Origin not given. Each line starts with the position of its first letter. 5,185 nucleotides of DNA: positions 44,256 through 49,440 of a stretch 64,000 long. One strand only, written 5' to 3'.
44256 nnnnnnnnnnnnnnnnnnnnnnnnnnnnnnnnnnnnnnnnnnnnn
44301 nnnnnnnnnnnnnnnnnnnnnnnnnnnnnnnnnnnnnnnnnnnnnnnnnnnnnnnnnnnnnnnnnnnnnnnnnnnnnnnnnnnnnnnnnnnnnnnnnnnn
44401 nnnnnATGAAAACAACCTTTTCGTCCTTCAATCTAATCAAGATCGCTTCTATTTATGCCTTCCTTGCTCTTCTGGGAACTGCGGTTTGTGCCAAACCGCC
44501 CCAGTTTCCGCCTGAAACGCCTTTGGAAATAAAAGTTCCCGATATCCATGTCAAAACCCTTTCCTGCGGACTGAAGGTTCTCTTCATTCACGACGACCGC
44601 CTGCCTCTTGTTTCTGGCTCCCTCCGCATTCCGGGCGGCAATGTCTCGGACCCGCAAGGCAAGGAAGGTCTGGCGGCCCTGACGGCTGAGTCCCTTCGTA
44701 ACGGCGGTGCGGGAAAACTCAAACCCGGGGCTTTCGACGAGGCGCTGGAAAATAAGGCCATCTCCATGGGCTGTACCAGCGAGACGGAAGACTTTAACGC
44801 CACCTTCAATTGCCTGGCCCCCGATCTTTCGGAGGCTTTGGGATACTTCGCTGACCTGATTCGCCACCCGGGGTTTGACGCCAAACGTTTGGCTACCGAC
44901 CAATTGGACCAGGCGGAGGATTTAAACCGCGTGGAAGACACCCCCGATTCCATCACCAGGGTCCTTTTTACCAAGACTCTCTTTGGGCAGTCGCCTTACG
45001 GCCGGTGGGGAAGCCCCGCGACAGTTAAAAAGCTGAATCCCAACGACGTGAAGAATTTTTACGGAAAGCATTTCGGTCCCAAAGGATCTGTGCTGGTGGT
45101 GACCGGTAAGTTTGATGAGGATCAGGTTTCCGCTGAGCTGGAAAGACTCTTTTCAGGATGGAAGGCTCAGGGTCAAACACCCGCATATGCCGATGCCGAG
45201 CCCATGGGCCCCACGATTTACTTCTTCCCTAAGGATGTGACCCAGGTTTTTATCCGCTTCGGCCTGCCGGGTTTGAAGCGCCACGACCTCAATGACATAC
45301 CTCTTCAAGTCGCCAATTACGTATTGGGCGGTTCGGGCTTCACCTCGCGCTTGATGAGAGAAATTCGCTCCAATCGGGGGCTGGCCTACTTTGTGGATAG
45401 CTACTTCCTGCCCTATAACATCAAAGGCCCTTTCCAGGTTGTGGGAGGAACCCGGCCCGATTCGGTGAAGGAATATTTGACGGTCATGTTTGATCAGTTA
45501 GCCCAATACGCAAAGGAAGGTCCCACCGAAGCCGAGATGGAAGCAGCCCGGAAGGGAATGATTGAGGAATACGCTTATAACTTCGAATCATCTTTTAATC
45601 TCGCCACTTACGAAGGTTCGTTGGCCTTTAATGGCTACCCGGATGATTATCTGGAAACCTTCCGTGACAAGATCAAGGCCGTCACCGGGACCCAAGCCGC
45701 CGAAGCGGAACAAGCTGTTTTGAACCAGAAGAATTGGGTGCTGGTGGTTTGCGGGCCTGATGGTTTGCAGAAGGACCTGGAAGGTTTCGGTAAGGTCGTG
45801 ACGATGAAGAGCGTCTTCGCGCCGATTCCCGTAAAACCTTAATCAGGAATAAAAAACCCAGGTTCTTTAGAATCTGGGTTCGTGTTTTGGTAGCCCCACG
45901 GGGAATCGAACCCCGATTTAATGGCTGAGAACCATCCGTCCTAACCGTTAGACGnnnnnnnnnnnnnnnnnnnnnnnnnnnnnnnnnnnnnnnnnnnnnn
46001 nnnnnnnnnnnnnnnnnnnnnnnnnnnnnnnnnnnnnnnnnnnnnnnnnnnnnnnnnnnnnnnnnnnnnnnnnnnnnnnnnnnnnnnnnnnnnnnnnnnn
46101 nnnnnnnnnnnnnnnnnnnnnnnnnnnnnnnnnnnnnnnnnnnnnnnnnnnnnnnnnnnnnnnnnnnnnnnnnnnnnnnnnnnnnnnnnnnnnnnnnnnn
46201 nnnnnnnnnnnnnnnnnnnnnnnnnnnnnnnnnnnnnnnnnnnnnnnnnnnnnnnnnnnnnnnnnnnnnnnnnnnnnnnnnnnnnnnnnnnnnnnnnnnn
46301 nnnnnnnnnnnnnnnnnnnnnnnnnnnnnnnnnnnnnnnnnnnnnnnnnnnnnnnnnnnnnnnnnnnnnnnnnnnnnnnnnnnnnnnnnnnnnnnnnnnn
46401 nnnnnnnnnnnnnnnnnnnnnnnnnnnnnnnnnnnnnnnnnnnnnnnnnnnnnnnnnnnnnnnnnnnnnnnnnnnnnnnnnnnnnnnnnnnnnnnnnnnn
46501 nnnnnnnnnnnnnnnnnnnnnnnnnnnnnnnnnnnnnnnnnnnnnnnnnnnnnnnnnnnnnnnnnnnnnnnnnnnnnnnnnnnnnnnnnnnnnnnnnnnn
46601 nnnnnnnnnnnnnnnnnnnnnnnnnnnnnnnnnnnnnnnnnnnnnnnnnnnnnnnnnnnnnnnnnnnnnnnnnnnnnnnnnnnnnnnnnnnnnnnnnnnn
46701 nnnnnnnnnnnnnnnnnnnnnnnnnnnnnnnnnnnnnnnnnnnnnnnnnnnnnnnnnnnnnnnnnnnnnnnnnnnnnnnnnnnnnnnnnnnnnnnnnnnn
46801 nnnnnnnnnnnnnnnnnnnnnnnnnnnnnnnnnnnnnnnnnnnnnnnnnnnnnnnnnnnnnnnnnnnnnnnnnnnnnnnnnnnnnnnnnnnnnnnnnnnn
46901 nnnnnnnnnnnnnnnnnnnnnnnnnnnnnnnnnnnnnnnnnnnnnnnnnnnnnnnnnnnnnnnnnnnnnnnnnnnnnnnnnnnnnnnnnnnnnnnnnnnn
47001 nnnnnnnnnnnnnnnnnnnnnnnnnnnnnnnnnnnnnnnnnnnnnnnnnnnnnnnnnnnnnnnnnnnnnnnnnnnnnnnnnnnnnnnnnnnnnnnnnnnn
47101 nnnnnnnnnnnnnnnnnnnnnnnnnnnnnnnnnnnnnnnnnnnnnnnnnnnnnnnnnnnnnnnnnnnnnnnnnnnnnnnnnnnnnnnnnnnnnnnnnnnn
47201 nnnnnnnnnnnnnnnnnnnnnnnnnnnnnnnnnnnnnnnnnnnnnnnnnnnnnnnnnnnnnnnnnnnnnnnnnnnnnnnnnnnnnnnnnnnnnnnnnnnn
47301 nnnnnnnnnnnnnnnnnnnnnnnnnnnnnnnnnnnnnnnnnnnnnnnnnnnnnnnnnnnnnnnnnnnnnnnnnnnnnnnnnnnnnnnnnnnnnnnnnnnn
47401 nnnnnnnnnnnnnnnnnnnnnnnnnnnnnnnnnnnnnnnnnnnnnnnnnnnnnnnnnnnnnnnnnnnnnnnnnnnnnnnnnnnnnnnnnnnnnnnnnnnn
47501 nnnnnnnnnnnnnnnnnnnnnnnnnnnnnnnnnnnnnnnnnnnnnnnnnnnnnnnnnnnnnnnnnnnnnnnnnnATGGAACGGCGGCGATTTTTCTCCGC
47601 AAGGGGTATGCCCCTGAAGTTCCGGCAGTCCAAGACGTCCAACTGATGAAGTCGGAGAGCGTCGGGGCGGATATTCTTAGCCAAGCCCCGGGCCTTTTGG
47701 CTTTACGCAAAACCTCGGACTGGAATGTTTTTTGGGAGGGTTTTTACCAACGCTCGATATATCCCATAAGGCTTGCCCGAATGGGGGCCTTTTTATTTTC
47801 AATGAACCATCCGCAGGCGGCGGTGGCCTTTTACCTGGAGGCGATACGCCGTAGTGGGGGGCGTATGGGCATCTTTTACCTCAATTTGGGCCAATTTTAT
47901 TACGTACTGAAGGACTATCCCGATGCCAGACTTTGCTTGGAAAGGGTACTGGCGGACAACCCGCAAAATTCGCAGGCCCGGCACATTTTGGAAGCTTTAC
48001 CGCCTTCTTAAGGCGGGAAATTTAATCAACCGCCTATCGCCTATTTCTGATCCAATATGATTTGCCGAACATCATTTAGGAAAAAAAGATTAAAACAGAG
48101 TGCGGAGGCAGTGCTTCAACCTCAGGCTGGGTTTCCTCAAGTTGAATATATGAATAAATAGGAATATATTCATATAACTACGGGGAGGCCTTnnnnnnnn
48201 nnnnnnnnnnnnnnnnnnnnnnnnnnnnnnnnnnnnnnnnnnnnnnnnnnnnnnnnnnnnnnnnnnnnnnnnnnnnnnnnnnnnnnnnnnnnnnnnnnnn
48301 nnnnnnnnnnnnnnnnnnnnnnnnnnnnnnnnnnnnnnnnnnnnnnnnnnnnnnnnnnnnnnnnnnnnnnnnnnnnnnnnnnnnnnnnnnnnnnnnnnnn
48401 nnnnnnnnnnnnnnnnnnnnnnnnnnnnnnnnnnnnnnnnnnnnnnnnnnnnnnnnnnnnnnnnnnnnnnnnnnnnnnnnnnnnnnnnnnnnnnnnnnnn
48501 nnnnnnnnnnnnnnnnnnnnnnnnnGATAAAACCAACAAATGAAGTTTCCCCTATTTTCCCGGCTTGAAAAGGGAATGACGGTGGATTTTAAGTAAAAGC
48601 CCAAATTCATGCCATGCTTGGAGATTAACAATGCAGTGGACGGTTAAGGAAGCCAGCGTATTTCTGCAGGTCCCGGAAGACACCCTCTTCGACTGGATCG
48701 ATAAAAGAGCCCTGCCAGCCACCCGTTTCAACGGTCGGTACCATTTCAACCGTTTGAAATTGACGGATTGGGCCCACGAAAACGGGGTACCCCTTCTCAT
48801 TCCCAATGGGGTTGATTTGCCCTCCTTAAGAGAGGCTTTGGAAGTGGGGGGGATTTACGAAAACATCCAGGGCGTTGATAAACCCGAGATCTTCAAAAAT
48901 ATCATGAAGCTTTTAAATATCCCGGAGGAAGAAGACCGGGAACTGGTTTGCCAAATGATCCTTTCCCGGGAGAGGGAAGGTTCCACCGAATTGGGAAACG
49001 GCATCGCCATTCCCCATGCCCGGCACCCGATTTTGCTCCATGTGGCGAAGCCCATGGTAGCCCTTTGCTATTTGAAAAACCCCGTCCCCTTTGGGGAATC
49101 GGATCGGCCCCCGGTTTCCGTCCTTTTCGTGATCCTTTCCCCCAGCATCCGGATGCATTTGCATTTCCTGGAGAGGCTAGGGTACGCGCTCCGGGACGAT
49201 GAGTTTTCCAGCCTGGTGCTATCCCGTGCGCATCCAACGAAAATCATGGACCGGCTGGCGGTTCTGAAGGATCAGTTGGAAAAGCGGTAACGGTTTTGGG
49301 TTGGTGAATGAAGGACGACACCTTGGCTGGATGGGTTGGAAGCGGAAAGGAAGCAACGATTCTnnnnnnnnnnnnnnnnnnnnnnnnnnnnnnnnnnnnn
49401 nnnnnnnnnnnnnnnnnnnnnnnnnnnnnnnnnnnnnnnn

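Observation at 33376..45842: Candidate dedicated surface-protein export/processing locus: cargo, PorV-like barrel-TPR fusion, two-component system, giant adhesin, M16 peptidase pair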

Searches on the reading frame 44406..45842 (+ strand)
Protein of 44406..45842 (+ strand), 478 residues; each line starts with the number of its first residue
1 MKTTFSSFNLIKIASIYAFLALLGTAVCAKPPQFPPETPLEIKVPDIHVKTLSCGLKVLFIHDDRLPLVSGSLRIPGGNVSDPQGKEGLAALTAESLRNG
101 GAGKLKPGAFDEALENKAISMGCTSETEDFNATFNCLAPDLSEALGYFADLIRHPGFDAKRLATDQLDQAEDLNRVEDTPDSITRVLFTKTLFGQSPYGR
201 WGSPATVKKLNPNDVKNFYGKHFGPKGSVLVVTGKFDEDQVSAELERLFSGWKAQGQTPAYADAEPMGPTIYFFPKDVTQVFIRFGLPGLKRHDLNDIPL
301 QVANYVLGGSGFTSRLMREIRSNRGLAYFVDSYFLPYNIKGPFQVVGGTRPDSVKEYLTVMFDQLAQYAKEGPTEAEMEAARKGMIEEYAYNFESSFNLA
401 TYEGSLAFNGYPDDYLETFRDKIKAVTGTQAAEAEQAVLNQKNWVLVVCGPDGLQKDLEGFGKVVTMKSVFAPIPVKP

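Call 4: search_protein_families(library=pfam, proteins=[window:44406-45842:+], max_evalue=0.01)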
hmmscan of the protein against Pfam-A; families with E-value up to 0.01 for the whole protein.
window:44406-45842:+ (478 aa): 2 families
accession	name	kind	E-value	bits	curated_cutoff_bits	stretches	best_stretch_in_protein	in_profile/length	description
PF05193.26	Peptidase_M16_C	-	9.4e-34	117.3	23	1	209-384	1-180/181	Peptidase M16 inactive domain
PF00675.25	Peptidase_M16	-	4.2e-08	33.7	22.3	1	58-197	2-140/149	Insulinase (Peptidase family M16)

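Call 5: search_protein_families(library=ncbifam, proteins=[window:44406-45842:+], max_evalue=0.1)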
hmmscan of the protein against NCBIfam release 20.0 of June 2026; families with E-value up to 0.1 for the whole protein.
window:44406-45842:+ (478 aa): 2 families
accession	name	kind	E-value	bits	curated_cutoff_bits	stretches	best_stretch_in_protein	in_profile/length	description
NF047422.1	YfmF_fam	equivalog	3.9e-16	59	285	1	152-439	114-402/412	EF-P 5-aminopentanol modification-associated protein YfmF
NF047421.1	YfmH_fam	equivalog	0.039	13.2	250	0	142-244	109-213/425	EF-P 5-aminopentanol modification-associated protein YfmH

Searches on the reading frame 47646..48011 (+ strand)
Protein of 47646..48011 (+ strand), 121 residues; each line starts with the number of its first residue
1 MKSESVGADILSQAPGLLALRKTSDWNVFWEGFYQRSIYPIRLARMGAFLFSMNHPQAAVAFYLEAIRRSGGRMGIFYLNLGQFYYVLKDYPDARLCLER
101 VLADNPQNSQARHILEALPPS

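Call 8: search_protein_families(library=pfam, proteins=[window:47646-48011:+], max_evalue=0.0001)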
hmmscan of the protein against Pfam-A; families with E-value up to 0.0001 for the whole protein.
window:47646-48011:+ (121 aa): 6 families
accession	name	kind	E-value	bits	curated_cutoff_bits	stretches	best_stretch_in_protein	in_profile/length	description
PF07719.23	TPR_2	-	5.7e-09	35.9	27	1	78-108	4-34/34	Tetratricopeptide repeat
PF00515.34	TPR_1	-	6.8e-08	32.5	27.8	0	78-103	4-29/34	Tetratricopeptide repeat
PF13432.12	TPR_16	-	4.9e-07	30.5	32.7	1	52-108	9-64/65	Tetratricopeptide repeat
PF13374.12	TPR_10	-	3.2e-06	27.4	27.5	0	78-103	5-30/42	Tetratricopeptide repeat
PF13428.12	TPR_14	-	4.3e-06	27.3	23.5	0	78-113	4-39/44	Tetratricopeptide repeat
PF14559.12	TPR_19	-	1.5e-05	25.6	25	1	51-116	2-66/68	Tetratricopeptide repeat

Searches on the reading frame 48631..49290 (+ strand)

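Call 8: search_protein_families(library=pfam, proteins=[window:48631-49290:+], max_evalue=0.0001)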
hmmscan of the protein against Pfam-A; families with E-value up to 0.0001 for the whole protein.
window:48631-49290:+ (219 aa): 2 families
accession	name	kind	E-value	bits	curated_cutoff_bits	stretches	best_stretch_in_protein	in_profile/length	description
PF00359.27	PTS_EIIA_2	-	1.7e-23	83.6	27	1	78-209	11-141/144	Phosphoenolpyruvate-dependent sugar phosphotransferase system, EIIA 2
PF12728.13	HTH_17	-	9.1e-06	26.3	27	1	4-50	3-49/51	Helix-turn-helix domain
